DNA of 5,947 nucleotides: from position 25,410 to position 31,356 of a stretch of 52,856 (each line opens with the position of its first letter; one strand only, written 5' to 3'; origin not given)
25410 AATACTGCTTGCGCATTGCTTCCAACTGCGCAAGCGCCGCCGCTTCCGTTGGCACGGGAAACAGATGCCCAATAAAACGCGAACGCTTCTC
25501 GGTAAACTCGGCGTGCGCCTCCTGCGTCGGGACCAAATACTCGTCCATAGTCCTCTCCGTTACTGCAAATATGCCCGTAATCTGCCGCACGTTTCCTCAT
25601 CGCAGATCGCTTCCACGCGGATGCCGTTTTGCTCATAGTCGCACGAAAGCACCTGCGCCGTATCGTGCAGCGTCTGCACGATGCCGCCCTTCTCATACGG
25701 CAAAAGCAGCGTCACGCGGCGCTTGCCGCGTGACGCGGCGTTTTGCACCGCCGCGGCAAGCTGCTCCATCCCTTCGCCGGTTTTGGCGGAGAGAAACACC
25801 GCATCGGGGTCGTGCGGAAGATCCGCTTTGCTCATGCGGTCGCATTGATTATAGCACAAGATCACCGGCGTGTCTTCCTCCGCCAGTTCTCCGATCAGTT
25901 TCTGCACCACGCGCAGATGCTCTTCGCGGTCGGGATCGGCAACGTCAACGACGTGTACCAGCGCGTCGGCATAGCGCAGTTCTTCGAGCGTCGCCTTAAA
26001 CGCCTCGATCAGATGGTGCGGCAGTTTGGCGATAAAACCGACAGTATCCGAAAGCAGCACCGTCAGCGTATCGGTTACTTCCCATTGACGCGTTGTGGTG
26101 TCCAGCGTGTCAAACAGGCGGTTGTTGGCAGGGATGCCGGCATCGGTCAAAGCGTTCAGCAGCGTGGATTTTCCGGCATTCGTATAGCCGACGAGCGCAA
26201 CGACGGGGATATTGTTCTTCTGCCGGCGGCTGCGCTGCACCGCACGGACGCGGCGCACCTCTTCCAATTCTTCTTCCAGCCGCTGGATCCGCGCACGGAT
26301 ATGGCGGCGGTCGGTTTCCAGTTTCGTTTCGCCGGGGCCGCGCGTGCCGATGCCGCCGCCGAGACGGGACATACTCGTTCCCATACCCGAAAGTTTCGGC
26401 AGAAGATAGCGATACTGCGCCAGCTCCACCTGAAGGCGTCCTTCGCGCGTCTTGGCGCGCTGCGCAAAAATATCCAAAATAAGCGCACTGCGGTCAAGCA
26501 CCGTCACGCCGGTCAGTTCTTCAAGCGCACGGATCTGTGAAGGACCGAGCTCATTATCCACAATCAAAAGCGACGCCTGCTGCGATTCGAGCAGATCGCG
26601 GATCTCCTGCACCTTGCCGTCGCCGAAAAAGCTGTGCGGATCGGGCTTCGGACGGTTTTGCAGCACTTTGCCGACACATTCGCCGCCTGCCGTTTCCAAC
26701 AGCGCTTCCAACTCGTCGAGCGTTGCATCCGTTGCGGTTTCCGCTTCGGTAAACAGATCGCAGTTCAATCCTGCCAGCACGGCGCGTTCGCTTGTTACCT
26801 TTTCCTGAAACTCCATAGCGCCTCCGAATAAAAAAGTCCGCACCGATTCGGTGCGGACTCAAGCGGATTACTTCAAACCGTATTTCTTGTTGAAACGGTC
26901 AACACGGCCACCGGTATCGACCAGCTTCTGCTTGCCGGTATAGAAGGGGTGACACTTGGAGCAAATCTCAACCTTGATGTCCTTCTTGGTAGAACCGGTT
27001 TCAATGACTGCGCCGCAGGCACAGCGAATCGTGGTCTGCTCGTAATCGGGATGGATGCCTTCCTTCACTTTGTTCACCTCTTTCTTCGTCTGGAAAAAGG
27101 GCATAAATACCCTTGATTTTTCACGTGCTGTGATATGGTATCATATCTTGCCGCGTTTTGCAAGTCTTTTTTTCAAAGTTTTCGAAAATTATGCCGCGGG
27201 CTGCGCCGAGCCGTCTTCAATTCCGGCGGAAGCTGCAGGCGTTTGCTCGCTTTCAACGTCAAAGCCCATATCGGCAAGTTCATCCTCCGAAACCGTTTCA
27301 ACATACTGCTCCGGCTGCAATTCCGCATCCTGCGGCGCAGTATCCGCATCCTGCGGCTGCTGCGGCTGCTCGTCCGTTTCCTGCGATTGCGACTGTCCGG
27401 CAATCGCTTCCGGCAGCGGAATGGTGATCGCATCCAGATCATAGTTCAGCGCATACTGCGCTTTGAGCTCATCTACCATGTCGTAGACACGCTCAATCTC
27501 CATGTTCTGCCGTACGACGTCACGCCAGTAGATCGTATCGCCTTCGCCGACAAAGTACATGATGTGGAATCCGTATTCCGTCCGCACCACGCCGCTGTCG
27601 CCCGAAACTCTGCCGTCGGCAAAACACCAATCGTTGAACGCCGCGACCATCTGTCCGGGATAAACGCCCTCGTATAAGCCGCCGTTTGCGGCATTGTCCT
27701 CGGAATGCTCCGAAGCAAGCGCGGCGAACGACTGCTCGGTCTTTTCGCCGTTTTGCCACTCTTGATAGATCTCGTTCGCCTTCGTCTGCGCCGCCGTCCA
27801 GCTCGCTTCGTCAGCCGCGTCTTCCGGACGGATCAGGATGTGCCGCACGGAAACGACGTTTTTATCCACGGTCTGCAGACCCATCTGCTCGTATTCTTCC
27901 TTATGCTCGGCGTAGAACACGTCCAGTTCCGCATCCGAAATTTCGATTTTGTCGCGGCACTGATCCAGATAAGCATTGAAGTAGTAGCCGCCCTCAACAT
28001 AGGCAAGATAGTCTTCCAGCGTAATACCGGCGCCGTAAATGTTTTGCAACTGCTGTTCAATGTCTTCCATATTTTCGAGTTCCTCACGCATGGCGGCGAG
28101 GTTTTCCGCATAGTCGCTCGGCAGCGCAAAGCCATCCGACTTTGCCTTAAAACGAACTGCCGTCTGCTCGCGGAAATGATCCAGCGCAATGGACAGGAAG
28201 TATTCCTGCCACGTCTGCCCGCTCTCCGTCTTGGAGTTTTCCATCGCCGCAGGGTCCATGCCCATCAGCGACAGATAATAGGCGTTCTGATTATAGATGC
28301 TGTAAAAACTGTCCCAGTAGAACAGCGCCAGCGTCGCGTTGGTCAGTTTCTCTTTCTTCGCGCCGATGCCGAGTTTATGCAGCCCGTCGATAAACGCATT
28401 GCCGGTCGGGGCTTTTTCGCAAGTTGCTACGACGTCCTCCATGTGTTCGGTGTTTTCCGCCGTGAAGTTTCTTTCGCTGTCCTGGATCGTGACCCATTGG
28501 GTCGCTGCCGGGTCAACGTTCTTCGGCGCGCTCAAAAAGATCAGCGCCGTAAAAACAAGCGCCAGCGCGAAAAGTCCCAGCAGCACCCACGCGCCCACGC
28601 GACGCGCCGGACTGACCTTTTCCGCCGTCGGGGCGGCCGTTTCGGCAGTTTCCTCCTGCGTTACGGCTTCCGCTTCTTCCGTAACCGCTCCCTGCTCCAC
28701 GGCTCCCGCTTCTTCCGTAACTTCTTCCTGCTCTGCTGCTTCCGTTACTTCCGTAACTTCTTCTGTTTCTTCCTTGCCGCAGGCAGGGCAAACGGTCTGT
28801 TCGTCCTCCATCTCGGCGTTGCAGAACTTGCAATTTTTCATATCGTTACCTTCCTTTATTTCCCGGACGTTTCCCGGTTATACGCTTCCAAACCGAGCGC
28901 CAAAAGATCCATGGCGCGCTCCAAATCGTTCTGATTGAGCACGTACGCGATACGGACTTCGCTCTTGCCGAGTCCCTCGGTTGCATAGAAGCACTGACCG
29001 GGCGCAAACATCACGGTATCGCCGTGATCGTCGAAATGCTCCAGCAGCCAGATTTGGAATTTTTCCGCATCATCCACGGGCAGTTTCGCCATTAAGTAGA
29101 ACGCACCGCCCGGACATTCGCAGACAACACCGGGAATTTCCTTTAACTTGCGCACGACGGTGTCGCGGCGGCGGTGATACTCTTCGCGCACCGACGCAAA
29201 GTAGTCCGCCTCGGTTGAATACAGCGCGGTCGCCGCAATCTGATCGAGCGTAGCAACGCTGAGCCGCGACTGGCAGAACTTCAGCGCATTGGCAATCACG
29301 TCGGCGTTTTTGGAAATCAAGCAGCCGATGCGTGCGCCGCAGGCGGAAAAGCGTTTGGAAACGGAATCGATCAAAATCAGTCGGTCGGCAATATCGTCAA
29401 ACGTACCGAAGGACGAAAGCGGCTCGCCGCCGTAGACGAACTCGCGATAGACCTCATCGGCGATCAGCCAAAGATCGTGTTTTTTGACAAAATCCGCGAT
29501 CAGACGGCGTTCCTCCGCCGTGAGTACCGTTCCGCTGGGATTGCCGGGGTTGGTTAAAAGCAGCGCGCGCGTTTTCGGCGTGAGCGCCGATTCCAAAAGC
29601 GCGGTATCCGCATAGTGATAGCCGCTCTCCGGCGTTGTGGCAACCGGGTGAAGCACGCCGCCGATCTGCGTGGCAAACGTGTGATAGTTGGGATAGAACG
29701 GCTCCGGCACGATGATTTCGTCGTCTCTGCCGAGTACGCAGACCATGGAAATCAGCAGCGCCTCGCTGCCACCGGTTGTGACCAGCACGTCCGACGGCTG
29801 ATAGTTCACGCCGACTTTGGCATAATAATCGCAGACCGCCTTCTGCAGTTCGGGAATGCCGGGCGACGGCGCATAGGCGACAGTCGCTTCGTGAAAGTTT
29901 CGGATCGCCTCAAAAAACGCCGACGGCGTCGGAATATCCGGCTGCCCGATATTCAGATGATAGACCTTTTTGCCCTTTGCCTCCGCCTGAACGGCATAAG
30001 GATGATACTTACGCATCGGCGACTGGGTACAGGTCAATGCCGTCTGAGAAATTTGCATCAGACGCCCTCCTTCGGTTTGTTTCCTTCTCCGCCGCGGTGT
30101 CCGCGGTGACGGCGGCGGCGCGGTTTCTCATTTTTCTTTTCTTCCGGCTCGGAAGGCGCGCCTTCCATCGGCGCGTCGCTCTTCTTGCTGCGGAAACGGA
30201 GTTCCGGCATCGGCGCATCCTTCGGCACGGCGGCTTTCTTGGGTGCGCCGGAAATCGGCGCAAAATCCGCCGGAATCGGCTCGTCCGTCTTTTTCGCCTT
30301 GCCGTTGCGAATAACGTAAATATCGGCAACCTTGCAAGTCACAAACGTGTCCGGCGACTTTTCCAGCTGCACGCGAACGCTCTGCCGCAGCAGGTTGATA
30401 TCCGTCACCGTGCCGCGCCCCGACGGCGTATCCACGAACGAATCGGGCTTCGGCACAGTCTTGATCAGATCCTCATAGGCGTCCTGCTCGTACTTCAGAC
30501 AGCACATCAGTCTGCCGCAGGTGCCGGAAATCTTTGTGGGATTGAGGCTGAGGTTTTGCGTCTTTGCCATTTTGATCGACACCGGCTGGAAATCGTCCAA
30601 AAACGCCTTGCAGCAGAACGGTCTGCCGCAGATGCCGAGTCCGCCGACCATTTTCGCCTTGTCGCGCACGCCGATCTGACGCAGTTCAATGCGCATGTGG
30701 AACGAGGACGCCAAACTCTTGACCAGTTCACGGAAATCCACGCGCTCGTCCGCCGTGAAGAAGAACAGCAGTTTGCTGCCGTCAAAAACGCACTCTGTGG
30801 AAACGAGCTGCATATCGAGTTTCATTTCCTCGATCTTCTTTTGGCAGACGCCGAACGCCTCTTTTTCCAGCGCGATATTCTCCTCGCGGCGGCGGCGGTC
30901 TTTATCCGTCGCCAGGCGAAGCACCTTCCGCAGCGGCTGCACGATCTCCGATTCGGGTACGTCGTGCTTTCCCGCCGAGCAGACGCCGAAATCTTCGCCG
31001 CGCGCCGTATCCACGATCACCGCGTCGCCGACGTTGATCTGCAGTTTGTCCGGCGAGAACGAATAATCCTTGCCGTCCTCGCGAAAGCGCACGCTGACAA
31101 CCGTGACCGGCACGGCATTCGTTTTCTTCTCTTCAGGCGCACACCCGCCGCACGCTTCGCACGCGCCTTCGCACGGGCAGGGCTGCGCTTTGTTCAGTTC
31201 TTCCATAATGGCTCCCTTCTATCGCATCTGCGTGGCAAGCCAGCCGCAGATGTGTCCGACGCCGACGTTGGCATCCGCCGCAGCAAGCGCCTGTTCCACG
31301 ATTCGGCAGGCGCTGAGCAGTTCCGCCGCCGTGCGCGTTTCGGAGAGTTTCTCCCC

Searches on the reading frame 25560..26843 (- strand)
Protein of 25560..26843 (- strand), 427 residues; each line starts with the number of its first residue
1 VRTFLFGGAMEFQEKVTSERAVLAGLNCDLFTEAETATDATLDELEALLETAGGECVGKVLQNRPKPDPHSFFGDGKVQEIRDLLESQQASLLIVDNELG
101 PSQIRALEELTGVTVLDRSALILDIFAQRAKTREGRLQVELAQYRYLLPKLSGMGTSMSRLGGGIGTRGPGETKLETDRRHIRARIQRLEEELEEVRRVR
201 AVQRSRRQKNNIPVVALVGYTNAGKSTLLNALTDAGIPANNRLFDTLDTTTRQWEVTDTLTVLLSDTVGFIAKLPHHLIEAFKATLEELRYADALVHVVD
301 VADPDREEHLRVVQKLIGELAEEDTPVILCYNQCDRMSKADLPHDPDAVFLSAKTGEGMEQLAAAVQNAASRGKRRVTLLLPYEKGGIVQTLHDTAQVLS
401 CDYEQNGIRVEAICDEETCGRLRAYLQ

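Call 61: search_protein_families(library=pfam, proteins=[window:25560-26843:-], max_evalue=0.0001)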
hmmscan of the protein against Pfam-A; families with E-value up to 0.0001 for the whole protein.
window:25560-26843:- (427 aa): 5 families
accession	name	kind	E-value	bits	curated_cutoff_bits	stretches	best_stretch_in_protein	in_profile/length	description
PF16360.10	GTP-bdg_M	-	5.7e-33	113.8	29.5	1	129-207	1-79/79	GTP-binding GTPase Middle Region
PF13167.11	GTP-bdg_N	-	4e-31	107.9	25.4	1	40-127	2-89/89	GTP-binding GTPase N-terminal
PF01926.29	MMR_HSR1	-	8.5e-20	71.4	21.9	1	215-332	2-112/113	50S ribosome-binding GTPase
PF02421.24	FeoB_N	-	2e-07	31.1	27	1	215-345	3-126/156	Ferrous iron transport protein B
PF00009.33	GTP_EFTU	-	5.4e-05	23.3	26.5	0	211-371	2-170/188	Elongation factor Tu GTP binding domain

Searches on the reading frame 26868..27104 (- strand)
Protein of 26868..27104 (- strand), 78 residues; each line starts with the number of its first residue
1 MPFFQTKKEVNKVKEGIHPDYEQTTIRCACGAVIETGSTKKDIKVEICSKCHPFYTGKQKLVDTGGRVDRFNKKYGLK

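Call 61: search_protein_families(library=pfam, proteins=[window:26868-27104:-], max_evalue=0.0001)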
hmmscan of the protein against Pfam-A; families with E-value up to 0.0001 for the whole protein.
window:26868-27104:- (78 aa): 1 family
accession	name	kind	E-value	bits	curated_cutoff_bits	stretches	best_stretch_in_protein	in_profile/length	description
PF01197.23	Ribosomal_L31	-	5.3e-34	116.7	27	1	14-76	2-65/65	Ribosomal protein L31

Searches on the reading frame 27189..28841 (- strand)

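Call 14: search_protein_families(library=pfam, proteins=[window:27189-28841:-], max_evalue=0.0001)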
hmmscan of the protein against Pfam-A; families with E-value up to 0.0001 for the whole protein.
window:27189-28841:- (550 aa): 2 families
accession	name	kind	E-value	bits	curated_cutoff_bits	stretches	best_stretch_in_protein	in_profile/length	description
PF00639.27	Rotamase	-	2.3e-16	61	21.7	1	334-430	1-95/97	PPIC-type PPIASE domain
PF13616.12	Rotamase_3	-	3.9e-16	60.1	22.5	1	323-428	9-110/116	PPIC-type PPIASE domain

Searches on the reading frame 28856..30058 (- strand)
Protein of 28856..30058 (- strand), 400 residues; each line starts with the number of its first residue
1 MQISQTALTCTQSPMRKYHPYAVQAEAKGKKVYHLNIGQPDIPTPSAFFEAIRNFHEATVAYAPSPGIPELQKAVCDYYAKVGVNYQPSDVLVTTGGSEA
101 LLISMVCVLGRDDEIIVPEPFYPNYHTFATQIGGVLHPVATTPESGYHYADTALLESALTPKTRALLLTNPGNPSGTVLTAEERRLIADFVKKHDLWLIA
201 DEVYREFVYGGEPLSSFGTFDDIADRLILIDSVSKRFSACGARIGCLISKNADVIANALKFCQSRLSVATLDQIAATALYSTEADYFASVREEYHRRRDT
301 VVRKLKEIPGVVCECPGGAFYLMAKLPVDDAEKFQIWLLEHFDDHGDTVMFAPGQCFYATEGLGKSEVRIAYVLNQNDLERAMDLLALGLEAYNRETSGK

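Call 14: search_protein_families(library=pfam, proteins=[window:28856-30058:-], max_evalue=0.0001)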
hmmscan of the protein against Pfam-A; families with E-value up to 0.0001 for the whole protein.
window:28856-30058:- (400 aa): 1 family
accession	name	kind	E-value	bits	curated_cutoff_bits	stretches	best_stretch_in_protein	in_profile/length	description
PF00155.27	Aminotran_1_2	-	9.3e-52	176.8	19.7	1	31-384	2-359/361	Aminotransferase class I and II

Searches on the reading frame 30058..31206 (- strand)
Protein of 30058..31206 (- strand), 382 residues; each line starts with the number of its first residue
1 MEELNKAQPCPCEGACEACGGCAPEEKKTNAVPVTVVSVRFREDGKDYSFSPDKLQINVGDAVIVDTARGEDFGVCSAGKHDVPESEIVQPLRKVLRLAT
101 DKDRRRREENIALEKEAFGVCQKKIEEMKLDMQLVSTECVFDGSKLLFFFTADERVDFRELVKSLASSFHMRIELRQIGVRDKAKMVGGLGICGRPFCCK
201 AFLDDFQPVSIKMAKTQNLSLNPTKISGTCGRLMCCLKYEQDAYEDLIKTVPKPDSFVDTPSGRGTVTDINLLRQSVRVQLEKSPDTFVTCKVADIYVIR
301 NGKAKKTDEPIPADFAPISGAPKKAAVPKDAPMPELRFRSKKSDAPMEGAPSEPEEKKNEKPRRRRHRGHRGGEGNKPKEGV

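Call 14: search_protein_families(library=pfam, proteins=[window:30058-31206:-], max_evalue=0.0001)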
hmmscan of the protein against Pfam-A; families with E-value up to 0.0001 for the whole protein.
window:30058-31206:- (382 aa): 1 family
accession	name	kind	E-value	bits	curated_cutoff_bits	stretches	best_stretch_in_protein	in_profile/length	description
PF04468.17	PSP1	-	2.6e-33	114.6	27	1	94-178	2-86/86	PSP1 C-terminal conserved region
